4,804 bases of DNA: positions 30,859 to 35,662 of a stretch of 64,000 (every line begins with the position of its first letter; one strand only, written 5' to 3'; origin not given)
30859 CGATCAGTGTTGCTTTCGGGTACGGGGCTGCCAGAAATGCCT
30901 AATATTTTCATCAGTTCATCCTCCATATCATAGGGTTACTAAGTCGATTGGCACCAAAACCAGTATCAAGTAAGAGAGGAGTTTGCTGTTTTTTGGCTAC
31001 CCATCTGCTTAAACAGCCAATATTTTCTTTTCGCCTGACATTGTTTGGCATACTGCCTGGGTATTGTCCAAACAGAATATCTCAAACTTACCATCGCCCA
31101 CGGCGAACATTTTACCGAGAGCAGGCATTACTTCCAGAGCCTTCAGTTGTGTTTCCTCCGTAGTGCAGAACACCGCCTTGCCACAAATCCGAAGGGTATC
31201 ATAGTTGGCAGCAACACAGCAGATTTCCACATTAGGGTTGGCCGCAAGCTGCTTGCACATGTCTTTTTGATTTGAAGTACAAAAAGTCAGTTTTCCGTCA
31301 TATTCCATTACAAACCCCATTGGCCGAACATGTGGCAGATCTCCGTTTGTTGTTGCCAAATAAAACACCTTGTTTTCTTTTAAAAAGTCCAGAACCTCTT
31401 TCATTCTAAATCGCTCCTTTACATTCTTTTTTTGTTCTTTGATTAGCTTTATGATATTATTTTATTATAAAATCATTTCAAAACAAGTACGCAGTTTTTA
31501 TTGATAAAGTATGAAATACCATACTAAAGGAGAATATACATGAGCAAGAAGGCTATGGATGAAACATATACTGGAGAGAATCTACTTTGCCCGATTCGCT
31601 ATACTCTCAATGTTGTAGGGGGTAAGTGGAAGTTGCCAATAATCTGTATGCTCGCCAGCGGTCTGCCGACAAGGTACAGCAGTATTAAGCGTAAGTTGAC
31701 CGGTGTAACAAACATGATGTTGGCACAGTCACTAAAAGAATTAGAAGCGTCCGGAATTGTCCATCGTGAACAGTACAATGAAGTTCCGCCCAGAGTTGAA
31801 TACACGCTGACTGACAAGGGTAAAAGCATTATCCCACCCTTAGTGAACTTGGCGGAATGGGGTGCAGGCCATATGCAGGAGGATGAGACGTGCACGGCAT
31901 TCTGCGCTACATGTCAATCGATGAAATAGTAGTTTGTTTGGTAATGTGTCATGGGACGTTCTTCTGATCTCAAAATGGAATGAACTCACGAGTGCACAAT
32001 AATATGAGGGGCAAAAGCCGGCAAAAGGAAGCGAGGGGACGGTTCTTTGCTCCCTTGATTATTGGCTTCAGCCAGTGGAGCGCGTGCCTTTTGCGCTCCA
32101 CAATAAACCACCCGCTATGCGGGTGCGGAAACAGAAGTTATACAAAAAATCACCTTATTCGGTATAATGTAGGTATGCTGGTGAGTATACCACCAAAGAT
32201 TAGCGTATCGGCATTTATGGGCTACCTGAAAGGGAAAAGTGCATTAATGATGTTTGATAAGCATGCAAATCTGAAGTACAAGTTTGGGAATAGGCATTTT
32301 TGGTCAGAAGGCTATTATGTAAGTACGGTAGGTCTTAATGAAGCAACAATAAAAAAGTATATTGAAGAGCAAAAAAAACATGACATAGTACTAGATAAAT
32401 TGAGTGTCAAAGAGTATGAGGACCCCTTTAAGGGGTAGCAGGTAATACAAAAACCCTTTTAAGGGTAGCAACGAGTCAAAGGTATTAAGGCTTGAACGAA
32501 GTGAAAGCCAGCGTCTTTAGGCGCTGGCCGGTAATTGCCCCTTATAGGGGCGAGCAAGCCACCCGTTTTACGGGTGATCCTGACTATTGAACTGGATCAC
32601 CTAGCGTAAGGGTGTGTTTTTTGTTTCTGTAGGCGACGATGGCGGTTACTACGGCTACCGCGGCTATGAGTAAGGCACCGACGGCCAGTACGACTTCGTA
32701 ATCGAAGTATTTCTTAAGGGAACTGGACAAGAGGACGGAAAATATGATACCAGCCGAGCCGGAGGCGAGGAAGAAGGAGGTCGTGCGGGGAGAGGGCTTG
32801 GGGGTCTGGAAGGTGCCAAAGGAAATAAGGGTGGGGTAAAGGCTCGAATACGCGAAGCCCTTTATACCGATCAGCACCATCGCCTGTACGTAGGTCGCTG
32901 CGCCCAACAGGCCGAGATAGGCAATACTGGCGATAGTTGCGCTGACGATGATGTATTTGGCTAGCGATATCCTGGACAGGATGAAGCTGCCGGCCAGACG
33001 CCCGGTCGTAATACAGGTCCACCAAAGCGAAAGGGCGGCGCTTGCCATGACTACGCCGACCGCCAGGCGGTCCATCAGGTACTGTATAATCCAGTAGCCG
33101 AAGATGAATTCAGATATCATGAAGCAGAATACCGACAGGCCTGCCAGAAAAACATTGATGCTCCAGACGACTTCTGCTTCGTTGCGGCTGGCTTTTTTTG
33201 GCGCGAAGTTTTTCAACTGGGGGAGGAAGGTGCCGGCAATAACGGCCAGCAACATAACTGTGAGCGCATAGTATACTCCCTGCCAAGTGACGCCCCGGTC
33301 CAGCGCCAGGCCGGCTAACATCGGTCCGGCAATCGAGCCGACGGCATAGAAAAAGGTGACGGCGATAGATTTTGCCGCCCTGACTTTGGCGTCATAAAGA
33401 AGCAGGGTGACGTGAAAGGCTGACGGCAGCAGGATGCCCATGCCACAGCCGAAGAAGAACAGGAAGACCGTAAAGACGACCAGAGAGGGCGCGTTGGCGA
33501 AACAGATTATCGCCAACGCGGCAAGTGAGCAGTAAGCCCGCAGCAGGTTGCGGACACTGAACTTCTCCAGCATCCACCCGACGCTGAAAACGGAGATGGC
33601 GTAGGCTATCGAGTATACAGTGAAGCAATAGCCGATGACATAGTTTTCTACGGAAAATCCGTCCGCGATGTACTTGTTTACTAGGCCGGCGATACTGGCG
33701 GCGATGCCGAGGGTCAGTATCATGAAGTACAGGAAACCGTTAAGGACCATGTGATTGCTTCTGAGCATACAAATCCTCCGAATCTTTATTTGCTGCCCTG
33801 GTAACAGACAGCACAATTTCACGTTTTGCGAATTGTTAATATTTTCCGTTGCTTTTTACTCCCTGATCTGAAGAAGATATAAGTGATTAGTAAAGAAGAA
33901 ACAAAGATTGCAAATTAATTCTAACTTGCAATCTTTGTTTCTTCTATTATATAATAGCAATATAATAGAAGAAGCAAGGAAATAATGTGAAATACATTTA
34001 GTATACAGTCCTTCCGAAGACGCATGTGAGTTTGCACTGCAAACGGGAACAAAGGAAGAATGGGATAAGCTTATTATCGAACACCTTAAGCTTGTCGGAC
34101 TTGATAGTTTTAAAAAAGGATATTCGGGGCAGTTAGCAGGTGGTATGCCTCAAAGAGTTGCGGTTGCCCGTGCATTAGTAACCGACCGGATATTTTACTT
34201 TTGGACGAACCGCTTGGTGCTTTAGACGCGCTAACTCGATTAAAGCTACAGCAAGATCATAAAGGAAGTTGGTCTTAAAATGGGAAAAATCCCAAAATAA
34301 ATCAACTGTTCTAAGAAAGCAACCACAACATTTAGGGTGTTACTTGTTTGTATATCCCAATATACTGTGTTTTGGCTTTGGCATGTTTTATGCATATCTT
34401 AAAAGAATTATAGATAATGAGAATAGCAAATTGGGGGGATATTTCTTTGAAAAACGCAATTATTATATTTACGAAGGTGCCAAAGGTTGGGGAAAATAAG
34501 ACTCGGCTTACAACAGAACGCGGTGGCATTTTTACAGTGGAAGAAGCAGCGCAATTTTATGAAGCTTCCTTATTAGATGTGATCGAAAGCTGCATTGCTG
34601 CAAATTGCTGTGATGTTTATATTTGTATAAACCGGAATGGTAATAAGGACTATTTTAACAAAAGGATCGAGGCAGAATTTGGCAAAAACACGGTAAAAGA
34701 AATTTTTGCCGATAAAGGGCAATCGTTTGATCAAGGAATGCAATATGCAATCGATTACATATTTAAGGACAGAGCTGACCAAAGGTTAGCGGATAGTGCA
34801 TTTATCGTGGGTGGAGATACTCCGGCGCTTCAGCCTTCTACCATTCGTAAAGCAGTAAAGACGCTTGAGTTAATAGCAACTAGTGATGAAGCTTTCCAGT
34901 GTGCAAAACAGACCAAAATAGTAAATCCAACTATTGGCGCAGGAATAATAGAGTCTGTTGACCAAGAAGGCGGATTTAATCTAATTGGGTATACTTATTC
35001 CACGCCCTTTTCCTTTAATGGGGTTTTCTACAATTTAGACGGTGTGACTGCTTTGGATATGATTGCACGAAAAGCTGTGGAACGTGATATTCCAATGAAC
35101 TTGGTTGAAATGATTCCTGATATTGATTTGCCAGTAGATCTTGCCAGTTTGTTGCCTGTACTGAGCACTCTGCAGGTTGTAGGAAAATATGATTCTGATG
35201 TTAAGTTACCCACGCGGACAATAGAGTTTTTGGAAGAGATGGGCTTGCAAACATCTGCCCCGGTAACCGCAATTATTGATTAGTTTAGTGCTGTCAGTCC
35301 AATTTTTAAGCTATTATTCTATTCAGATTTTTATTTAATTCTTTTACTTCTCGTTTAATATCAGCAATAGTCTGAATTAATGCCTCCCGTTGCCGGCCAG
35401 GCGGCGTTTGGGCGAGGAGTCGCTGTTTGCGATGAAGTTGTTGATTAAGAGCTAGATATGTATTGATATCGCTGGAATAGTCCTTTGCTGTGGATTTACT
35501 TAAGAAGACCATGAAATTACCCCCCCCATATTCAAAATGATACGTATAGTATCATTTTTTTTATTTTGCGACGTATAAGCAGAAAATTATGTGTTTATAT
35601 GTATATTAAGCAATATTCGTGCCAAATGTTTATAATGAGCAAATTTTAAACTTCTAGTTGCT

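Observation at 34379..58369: Unusually dense sigma-54 regulon: seven -24/-12 promoters in 24 kb around one AcoR-like activator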

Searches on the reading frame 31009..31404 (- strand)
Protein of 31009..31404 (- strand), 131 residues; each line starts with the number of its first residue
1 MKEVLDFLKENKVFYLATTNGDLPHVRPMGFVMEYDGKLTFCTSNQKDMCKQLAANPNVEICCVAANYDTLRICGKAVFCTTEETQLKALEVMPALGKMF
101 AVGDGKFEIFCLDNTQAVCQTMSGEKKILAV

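Call 8: search_protein_families(library=pfam, proteins=[window:31009-31404:-], max_evalue=0.001)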
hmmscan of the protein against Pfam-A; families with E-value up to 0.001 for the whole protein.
window:31009-31404:- (131 aa): 3 families
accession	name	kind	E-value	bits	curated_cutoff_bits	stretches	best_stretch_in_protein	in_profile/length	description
PF01243.27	PNPOx_N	-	2.7e-14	54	28.1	1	2-93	3-87/120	Pyridoxamine 5'-phosphate oxidase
PF12900.13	Pyridox_ox_2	-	2.8e-07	31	27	1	2-71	3-68/140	Pyridoxamine 5'-phosphate oxidase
PF16242.11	Pyrid_ox_like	-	0.00011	22.2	28.8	1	2-77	4-82/149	Pyridoxamine 5'-phosphate oxidase like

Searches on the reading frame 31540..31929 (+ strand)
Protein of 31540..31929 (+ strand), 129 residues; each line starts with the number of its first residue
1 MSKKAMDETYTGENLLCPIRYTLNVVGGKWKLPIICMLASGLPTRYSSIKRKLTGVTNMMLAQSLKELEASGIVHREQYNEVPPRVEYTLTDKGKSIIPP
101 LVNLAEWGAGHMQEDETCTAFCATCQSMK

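Call 8: search_protein_families(library=pfam, proteins=[window:31540-31929:+], max_evalue=0.001)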
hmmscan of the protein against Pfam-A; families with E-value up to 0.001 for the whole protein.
window:31540-31929:+ (129 aa): 2 families
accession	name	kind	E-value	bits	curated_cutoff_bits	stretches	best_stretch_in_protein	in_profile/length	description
PF01638.23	HxlR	-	7.8e-29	99.8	20.8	1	25-114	1-89/91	HxlR-like helix-turn-helix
PF03551.20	PadR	-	0.00019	21.8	27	1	63-96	36-71/75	Transcriptional regulator PadR-like family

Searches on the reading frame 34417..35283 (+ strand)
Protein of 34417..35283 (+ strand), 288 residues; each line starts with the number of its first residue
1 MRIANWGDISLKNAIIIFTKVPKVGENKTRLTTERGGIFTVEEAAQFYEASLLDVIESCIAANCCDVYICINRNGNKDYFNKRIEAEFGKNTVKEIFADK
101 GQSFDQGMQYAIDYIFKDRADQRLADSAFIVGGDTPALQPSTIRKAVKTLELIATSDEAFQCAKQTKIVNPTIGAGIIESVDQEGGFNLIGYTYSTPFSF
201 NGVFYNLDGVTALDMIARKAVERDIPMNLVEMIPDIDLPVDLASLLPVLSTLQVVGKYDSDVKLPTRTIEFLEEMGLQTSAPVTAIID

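Call 6: search_protein_families(library=pfam, proteins=[window:34417-35283:+], max_evalue=0.001)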
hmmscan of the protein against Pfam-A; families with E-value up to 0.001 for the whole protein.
window:34417-35283:+ (288 aa): 1 family
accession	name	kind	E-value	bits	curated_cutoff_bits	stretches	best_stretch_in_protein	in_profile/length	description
PF09837.15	DUF2064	-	1e-12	48.4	25.8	1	56-206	2-119/120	Uncharacterized protein conserved in bacteria (DUF2064)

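Call 20: search_protein_families(library=ncbifam, proteins=[window:34417-35283:+], max_evalue=0.00001)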
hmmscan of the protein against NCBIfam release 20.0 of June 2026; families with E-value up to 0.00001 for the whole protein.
window:34417-35283:+ (288 aa): 1 family
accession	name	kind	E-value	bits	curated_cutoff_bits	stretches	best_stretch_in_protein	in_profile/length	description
TIGR04282.1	glyco_like_cofC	hypoth_equivalog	7.2e-18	65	134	1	15-151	1-122/189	TIGR04282 family arsenosugar biosynthesis glycosyltransferase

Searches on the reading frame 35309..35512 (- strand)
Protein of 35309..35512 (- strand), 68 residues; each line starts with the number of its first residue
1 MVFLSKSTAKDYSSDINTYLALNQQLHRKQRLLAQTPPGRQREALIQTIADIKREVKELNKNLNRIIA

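Call 34: search_protein_families(library=pfam, proteins=[window:35309-35512:-], max_evalue=1)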
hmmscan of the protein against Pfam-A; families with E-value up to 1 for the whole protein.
seq(68 aa): 5 families
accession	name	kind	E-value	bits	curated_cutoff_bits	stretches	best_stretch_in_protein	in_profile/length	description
PF06840.17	PDC10_C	-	0.0042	17.5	27.3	1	14-67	23-77/90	Programmed cell death protein 10, C-terminal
PF06013.18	WXG100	-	0.024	15.3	27.3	1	7-66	11-70/86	Proteins of 100 residues with WXG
PF21408.2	MTR4-like_stalk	-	0.083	13.6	24.2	0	43-67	39-63/64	Exosome RNA helicase MTR4-like, stalk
PF11690.13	DUF3287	-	0.089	13.1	27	1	18-63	48-92/121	Protein of unknown function (DUF3287)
PF08649.15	DASH_Dad1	-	0.38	11.4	31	1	40-67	4-35/55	DASH complex subunit Dad1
